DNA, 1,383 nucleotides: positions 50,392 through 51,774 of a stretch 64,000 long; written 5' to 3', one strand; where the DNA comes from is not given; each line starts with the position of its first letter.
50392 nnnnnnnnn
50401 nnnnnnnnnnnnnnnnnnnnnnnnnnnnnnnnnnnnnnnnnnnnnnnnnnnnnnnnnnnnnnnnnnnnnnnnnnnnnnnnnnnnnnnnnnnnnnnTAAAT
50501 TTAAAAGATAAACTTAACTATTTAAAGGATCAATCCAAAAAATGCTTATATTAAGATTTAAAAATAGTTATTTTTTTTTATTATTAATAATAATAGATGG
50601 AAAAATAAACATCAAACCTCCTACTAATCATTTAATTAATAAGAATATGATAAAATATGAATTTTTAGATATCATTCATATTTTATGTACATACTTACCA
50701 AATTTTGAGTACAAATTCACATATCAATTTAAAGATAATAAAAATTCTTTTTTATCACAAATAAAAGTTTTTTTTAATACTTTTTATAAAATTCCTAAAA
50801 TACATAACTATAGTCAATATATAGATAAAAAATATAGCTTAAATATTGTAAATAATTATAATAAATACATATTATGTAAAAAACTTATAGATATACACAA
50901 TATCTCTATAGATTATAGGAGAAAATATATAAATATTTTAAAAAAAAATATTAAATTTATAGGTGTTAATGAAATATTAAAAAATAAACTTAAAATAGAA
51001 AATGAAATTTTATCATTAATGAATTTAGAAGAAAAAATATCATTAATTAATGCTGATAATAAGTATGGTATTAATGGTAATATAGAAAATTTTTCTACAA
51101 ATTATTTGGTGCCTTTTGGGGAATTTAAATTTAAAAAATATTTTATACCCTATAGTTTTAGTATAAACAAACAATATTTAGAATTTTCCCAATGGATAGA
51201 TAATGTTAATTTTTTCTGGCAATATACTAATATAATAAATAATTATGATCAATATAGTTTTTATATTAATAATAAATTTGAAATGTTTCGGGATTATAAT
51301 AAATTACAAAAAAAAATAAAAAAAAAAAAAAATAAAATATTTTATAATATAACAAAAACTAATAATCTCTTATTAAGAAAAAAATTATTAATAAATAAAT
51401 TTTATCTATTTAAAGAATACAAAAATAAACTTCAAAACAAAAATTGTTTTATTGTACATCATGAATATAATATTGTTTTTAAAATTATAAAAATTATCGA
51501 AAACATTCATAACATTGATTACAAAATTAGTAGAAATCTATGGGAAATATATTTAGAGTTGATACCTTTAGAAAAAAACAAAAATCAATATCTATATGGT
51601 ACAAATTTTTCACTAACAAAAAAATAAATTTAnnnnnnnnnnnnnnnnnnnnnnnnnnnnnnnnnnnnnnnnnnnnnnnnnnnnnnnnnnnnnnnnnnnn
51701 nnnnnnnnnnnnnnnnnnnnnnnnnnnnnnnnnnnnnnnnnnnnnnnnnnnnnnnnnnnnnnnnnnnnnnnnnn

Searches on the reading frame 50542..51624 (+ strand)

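Call 65: search_protein_families(library=pfam, proteins=[window:50542-51624:+], max_evalue=0.001)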
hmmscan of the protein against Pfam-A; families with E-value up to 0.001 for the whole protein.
window:50542-51624:+ (361 aa): 0 families

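Call 66: search_protein_families(library=ncbifam, proteins=[window:50542-51624:+], max_evalue=0.1)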
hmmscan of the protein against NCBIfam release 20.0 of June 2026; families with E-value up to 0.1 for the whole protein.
window:50542-51624:+ (361 aa): 1 family
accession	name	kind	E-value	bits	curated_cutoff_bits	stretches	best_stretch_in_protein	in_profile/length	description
TIGR02558.1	HrpB2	equivalog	0.096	13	93.3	0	114-171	54-112/124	type III secretion protein HrpB2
